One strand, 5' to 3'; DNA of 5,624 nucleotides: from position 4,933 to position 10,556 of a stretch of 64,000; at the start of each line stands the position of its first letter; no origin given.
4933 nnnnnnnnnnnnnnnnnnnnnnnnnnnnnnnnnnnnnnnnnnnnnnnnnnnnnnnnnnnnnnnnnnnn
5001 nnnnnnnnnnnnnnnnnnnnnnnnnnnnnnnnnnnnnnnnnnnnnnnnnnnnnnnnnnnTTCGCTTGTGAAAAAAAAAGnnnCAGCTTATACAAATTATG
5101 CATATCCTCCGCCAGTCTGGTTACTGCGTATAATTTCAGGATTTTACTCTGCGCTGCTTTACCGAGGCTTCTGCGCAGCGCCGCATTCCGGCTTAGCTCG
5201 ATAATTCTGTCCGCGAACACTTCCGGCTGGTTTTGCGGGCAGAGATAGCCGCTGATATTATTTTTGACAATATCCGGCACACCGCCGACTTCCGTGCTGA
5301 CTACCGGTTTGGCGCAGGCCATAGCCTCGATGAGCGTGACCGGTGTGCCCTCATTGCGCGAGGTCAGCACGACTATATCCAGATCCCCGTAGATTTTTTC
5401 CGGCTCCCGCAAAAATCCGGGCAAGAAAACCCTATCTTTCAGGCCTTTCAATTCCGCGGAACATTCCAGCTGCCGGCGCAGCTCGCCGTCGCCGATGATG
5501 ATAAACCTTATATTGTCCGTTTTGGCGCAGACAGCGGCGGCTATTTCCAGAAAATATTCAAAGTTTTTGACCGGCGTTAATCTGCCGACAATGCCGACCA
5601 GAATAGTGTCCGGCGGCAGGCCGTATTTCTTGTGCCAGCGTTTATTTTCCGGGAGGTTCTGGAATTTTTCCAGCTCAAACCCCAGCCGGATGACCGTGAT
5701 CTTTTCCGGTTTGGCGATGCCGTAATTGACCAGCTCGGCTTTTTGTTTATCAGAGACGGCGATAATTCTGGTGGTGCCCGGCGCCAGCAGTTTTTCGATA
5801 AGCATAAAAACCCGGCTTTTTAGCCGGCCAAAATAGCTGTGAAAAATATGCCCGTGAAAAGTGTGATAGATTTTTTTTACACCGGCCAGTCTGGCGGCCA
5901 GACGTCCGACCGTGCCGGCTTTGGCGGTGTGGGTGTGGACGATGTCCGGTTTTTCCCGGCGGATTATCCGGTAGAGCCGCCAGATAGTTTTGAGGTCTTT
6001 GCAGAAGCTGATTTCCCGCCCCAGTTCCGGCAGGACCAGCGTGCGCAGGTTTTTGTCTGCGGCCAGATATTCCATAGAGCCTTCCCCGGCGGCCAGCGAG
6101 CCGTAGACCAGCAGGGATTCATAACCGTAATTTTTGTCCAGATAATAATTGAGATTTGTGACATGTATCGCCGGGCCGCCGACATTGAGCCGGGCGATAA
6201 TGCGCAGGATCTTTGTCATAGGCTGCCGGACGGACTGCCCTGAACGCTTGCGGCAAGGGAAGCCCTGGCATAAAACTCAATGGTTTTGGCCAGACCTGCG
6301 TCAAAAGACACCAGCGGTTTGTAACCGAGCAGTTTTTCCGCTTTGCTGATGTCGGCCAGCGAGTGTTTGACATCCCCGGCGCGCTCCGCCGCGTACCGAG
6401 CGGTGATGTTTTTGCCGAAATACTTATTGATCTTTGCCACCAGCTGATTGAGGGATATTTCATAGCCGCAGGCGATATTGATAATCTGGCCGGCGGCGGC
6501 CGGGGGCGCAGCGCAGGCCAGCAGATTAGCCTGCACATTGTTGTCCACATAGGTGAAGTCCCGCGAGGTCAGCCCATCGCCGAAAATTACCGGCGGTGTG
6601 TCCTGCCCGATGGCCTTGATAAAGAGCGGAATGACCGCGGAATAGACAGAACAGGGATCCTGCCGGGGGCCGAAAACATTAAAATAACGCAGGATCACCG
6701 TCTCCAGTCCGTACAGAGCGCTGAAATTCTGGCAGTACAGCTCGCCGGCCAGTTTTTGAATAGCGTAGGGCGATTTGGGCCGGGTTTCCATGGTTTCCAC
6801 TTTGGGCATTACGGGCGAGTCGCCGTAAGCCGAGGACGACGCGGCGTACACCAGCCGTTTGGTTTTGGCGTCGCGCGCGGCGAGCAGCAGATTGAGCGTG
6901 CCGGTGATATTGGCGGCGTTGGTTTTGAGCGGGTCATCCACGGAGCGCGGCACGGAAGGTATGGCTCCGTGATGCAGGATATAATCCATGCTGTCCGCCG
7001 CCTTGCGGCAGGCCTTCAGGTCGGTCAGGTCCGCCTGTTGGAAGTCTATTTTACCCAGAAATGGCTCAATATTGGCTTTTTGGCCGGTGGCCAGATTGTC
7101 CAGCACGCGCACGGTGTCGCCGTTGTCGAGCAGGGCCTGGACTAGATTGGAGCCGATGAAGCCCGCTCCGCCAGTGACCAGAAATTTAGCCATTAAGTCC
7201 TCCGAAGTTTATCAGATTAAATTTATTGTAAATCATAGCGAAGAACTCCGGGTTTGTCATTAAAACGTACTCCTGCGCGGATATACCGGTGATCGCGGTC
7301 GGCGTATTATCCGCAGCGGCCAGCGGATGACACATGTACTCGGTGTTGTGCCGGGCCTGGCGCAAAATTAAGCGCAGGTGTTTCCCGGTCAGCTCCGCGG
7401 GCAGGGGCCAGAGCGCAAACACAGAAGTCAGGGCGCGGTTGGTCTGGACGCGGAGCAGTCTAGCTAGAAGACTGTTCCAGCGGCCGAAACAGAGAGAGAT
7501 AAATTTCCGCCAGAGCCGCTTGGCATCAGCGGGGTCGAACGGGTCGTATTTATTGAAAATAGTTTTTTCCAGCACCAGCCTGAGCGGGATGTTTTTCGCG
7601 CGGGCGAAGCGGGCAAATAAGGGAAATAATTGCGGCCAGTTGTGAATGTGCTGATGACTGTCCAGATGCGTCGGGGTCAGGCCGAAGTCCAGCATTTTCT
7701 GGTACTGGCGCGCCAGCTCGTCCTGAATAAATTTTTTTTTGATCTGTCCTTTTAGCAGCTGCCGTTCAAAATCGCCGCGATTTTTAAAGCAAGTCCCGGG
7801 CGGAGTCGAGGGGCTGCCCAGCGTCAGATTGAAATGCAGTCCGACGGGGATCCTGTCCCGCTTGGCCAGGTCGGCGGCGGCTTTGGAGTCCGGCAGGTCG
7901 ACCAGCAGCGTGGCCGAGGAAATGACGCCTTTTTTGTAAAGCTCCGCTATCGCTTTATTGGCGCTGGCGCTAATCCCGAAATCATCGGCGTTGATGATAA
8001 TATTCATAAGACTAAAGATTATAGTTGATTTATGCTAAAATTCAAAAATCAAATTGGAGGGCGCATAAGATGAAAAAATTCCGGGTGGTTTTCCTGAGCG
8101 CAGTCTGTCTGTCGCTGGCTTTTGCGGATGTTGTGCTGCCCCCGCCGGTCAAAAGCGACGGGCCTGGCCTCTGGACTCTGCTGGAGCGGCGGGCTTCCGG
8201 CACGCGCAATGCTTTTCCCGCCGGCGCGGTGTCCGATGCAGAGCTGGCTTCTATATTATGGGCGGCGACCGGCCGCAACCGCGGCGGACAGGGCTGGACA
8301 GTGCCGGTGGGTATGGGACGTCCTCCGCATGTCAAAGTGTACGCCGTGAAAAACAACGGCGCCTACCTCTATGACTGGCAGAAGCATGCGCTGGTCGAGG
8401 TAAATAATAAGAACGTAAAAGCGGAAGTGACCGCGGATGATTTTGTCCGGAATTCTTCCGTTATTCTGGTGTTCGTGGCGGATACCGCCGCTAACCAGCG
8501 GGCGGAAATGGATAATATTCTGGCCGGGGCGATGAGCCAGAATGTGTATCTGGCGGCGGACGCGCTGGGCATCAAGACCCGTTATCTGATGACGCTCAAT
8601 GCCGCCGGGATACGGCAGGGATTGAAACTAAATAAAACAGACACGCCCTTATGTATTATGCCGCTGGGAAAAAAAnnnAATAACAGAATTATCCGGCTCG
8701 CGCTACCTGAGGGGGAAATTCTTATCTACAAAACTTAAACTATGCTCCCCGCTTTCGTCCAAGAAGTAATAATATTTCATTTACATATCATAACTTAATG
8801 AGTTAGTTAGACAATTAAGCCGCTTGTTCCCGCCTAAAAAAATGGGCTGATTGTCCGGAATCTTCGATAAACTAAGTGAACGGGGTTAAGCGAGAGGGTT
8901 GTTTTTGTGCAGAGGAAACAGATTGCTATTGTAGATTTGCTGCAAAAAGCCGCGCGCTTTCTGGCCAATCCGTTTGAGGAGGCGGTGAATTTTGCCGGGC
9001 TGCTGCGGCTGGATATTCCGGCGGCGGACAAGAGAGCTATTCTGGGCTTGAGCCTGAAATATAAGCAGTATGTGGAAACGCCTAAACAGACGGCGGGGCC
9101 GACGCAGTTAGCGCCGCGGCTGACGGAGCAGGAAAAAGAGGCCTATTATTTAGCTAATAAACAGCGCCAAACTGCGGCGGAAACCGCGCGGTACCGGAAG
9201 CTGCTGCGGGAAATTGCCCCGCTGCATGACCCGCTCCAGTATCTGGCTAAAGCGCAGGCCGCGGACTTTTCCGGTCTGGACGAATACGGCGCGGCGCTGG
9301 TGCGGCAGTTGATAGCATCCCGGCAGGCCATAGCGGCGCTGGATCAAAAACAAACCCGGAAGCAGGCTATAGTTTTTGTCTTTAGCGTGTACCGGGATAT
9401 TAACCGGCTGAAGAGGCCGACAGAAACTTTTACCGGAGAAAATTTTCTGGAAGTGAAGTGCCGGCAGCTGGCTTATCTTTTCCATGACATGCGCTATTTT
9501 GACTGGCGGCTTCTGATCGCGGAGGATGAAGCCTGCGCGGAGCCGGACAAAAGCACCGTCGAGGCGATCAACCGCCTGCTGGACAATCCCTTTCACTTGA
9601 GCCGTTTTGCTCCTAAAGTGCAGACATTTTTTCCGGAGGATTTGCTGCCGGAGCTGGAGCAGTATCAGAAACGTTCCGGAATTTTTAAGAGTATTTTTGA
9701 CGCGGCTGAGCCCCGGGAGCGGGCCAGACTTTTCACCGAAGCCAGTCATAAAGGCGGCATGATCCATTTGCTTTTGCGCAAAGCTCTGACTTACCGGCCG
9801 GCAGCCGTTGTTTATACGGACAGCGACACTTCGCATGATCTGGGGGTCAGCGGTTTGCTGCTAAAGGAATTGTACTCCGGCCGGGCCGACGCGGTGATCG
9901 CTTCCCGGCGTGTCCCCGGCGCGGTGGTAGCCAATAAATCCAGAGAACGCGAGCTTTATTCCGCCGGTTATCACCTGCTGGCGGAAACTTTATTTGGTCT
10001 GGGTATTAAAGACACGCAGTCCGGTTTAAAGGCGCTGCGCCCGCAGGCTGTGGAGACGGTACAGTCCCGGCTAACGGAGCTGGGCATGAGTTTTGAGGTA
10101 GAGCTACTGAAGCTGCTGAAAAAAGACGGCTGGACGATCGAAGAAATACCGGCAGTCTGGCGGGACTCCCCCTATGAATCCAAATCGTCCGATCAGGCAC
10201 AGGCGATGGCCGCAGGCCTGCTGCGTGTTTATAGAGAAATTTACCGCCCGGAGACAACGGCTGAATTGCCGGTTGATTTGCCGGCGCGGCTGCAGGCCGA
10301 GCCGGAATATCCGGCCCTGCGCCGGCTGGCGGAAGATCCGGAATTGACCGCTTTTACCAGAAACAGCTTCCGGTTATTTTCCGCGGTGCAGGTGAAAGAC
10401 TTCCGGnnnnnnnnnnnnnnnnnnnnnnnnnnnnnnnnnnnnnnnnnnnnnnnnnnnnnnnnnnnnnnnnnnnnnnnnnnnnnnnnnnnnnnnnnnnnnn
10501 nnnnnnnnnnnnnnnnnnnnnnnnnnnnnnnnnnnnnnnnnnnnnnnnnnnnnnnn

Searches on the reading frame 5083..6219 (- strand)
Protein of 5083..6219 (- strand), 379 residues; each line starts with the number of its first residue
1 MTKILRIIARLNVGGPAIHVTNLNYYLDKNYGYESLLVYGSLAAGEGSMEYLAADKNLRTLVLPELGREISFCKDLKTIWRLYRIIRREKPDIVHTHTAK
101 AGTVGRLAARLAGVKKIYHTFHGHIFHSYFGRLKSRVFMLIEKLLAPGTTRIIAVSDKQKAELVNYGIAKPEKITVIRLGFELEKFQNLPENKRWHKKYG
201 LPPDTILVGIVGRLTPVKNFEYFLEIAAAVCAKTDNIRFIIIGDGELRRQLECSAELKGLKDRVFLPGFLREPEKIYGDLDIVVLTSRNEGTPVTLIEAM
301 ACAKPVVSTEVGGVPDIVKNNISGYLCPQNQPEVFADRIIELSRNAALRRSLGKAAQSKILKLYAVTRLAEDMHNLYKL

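Call 6: search_protein_families(library=pfam, proteins=[window:5083-6219:-], max_evalue=0.01)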
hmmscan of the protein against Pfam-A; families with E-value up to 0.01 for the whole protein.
window:5083-6219:- (379 aa): 7 families
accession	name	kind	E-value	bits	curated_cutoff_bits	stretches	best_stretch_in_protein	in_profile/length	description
PF00534.26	Glycos_transf_1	-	9.5e-44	149.4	26.4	1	193-358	3-171/172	Glycosyl transferases group 1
PF13692.12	Glyco_trans_1_4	-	5.4e-36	124.4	27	1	207-344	3-141/142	Glycosyl transferases group 1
PF13439.12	Glyco_transf_4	-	1.1e-26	94.3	28.5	1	13-184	1-169/170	Glycosyltransferase Family 4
PF13579.12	Glyco_trans_4_4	-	1.3e-21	78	29.7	1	32-180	18-158/158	Glycosyl transferase 4-like domain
PF13477.12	Glyco_trans_4_2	-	1.4e-11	45.1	23.4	1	74-155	59-138/139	Glycosyl transferase 4-like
PF13524.12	Glyco_trans_1_2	-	5.4e-05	23.6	25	1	275-373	42-142/144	Glycosyl transferase-like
PF20706.3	GT4-conflict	-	0.0013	18.3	26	1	142-324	140-326/385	Family 4 Glycosyltransferase in conflict systems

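Call 48: search_protein_families(library=ncbifam, proteins=[window:5083-6219:-], max_evalue=0.01)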
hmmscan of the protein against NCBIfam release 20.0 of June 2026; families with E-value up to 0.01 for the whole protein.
window:5083-6219:- (379 aa): 46 families (the best 25 are shown)
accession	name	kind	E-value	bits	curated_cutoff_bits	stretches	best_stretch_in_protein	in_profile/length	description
TIGR03088.1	stp2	hypoth_equivalog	3.1e-53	181.1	409.05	1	73-378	64-371/374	TIGR03088 family PEP-CTERM/XrtA system glycosyltransferase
NF041876.1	EPS_EpsE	equivalog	3.2e-33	115.5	400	1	80-371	103-387/389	exopolysaccharide biosynthesis GT4 family glycosyltransferase EpsE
TIGR03999.1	thiol_BshA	equivalog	2.2e-28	99.3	273.7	1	79-378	73-371/375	N-acetyl-alpha-D-glucosaminyl L-malate synthase BshA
TIGR03449.1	mycothiol_MshA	equivalog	3.1e-27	95.5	462.5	1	89-377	101-400/406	D-inositol-3-phosphate glycosyltransferase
NF047684.1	TeichurnBiosyTuaC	equivalog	1.2e-26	93.6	550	1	90-378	108-387/391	teichuronic acid biosynthesis protein TuaC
TIGR04005.1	wcaL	equivalog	2.3e-23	82.7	537.6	1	116-360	145-386/406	colanic acid biosynthesis glycosyltransferase WcaL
TIGR04063.1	stp3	hypoth_equivalog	2.3e-23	82.7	442.05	1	80-357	82-372/397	TIGR04063 family PEP-CTERM/XrtA system glycosyltransferase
NF011726.0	PRK15179.1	equivalog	4.3e-23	81.5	733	1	79-334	389-649/694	Vi polysaccharide biosynthesis protein TviE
TIGR04157.1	glyco_rSAM_CFB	subfamily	4.1e-22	78.7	400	1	149-377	170-406/406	TIGR04157 family glycosyltransferase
NF038229.1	Glyco4_Geo_Pelo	equivalog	5.6e-21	74.9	400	1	65-378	29-334/338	GPMC system family 4 glycosyltransferase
TIGR02149.1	glgA_Coryne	subfamily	3e-20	72.7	302.4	1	88-378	81-388/391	glycogen synthase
NF038011.1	PelF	equivalog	3.3e-19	69.3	100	1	127-377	236-489/489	GT4 family glycosyltransferase PelF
NF050063.1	ProtGlycPglJ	equivalog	2.1e-18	66.7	500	1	138-365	134-352/363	N-acetylgalactosamine-N,N'-diacetylbacillosaminyl-diphospho-undecaprenol 4-alpha-N-acetylgalactosaminyltransferase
NF041010.1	glycosy_Agl16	equivalog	6.5e-18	64.7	575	1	76-378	59-349/352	glycosylation protein Agl16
NF050056.1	ProtGlycPglH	equivalog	1.1e-17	64.2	600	1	206-374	180-347/354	GalNAc-alpha-(1->4)-GalNAc-alpha-(1->3)-diNAcBac-PP-undecaprenol alpha-1,4-N-acetyl-D-galactosaminyltransferase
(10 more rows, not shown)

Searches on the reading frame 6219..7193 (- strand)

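Call 6: search_protein_families(library=pfam, proteins=[window:6219-7193:-], max_evalue=0.01)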
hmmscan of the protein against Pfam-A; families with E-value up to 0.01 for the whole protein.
window:6219-7193:- (325 aa): 9 families
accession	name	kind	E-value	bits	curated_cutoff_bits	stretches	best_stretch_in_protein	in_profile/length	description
PF01370.27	Epimerase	-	9.7e-62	208.9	20.9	1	5-241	2-240/240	NAD dependent epimerase/dehydratase family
PF16363.11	GDP_Man_Dehyd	-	1.6e-54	186.1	27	1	5-303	1-331/332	GDP-mannose 4,6 dehydratase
PF01073.25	3Beta_HSD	-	2.1e-22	79.9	22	1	5-227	1-229/280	3-beta hydroxysteroid dehydrogenase/isomerase family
PF02719.21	Polysacc_synt_2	-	4.5e-14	52.8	20.2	1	5-272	2-253/293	Polysaccharide biosynthesis protein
PF07993.18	NAD_binding_4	-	2.5e-10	40.4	20.1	1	60-221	80-256/258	Male sterility protein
PF04321.23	RmlD_sub_bind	-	2.2e-09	37.2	27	1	3-176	2-154/287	RmlD substrate binding domain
PF13460.12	NAD_binding_10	-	1.6e-07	31.8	27.2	1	8-158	1-134/184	NAD(P)H-binding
PF00106.31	adh_short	-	0.0012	18.9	26.6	1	5-68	4-70/195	short chain dehydrogenase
PF05368.20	NmrA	-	0.0017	18.5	27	0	4-137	5-126/298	NmrA-like family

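Call 48: search_protein_families(library=ncbifam, proteins=[window:6219-7193:-], max_evalue=0.01)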
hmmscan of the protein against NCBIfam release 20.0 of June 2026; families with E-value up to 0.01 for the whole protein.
window:6219-7193:- (325 aa): 43 families (the best 25 are shown)
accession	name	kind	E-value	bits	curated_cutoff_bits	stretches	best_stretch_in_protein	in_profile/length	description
NF011728.1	PRK15181.1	equivalog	1.6e-78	264.2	760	1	3-309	17-338/348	Vi polysaccharide biosynthesis UDP-N-acetylglucosaminuronic acid C-4 epimerase TviC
TIGR04180.1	EDH_00030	hypoth_equivalog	7.4e-49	166.4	475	1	5-294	2-295/297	NAD-dependent 4,6-dehydratase LegB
TIGR01179.1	galE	equivalog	8.8e-49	166.1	262.3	1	4-296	2-312/332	UDP-glucose 4-epimerase GalE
TIGR01181.1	dTDP_gluc_dehyt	equivalog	3e-46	158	365.1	1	3-310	1-313/321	dTDP-glucose 4,6-dehydratase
NF007956.0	PRK10675.1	subfamily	8.8e-35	120.4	394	1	3-305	2-326/338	UDP-glucose 4-epimerase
TIGR02197.1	heptose_epim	equivalog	7.2e-33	114.1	274.6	1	5-308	2-313/316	ADP-glyceromanno-heptose 6-epimerase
NF007582.0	PRK10217.1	equivalog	6.6e-25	87.9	698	1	1-312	1-336/355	dTDP-glucose 4,6-dehydratase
NF007490.0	PRK10084.1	subfamily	2.7e-24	85.8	649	1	3-310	2-336/361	dTDP-glucose 4,6-dehydratase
NF042422.1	oxyalk_red_OleD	equivalog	7.7e-22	78.1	580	1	3-255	2-246/329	2-alkyl-3-oxoalkanoate reductase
NF008360.0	PRK11150.1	equivalog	1.5e-18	67.1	452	1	5-261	3-256/310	ADP-glyceromanno-heptose 6-epimerase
TIGR03466.1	HpnA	hypoth_equivalog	1.6e-18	66.7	367.65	1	3-169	2-166/327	hopanoid-associated sugar epimerase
NF047922.1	GDPFucSynFcl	equivalog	3.4e-16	59.6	500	1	94-309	80-302/308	GDP-L-fucose synthase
NF052578.1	StrlDmthSdmBMthl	equivalog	5.7e-16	59.2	600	1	5-229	4-218/328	sterol demethylase protein SdmB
NF043036.1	ErythonDh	equivalog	1.1e-15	57.7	325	1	3-173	2-179/321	D-erythronate dehydrogenase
NF042423.1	oxyalk_red_Shew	equivalog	1.3e-14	54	580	1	3-252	10-250/331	2-alkyl-3-oxoalkanoate reductase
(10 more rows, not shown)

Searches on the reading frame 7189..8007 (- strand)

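Call 6: search_protein_families(library=pfam, proteins=[window:7189-8007:-], max_evalue=0.01)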
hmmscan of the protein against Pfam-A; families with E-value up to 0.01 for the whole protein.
window:7189-8007:- (273 aa): 1 family
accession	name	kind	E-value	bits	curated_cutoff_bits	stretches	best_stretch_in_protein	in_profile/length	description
PF04794.17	YdjC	-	2.5e-47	162.4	29.7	1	3-259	2-264/266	YdjC-like protein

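Call 48: search_protein_families(library=ncbifam, proteins=[window:7189-8007:-], max_evalue=0.01)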
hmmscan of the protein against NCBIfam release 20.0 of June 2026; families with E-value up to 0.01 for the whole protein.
window:7189-8007:- (273 aa): 3 families
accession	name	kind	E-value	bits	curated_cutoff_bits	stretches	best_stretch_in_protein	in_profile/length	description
NF002559.0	PRK02134.1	equivalog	4.4e-43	147.6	227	1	1-148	3-155/249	chitin disaccharide deacetylase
TIGR03473.1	HpnK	hypoth_equivalog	9.6e-20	71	232.6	1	2-234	3-241/283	hopanoid biosynthesis-associated protein HpnK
NF052308.1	CarbhyDeactlThm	equivalog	9.7e-05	21.8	400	1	3-142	14-151/265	carbohydrate deacetylase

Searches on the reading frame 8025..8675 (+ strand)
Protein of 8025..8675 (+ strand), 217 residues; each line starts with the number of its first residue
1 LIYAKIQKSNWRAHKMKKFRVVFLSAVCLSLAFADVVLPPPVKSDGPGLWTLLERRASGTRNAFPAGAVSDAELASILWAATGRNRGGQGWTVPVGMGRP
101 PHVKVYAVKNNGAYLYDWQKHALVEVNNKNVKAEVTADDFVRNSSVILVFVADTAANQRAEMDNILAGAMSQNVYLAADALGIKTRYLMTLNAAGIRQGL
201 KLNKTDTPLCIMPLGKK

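Call 6: search_protein_families(library=pfam, proteins=[window:8025-8675:+], max_evalue=0.01)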
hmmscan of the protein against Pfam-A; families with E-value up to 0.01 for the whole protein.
window:8025-8675:+ (217 aa): 1 family
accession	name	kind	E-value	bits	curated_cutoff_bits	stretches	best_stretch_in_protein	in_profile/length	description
PF00881.29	Nitroreductase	-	7.2e-14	52.8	23.5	1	61-216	8-167/167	Nitroreductase family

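Call 48: search_protein_families(library=ncbifam, proteins=[window:8025-8675:+], max_evalue=0.01)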
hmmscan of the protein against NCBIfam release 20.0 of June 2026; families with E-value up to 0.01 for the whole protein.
window:8025-8675:+ (217 aa): 1 family
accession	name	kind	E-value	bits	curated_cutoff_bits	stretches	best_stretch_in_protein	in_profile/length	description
TIGR03605.1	antibiot_sagB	domain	6e-07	29.1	78.4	1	110-215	54-172/173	SagB family peptide dehydrogenase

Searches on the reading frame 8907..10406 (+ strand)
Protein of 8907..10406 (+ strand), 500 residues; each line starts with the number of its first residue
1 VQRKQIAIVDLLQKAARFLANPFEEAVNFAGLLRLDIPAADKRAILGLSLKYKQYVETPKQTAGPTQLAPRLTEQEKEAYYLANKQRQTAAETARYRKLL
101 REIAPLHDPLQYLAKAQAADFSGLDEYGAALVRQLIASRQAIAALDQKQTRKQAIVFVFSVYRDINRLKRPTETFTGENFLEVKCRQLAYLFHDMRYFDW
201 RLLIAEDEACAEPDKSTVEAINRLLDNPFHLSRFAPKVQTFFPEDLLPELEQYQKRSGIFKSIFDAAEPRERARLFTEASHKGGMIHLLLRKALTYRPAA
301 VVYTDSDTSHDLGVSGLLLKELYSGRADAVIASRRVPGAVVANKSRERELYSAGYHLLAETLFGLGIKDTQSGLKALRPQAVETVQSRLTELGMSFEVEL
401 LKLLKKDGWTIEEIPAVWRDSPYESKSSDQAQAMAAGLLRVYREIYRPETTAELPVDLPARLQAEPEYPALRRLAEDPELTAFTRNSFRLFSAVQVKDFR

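Call 22: search_protein_families(library=pfam, proteins=[window:8907-10406:+], max_evalue=1)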
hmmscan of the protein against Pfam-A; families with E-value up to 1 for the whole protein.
window:8907-10406:+ (500 aa): 3 families
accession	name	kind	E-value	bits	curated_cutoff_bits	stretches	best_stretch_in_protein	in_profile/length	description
PF00535.33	Glycos_transf_2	-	0.1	12.9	23.3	1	289-382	73-164/168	Glycosyl transferase family 2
PF15908.10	HMMR_C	-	0.19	12.4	28.6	1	81-170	13-102/157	Hyaluronan mediated motility receptor C-terminal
PF19013.6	DUF5742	-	0.33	10.7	27.7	1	144-217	59-132/260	Family of unknown function (DUF5742)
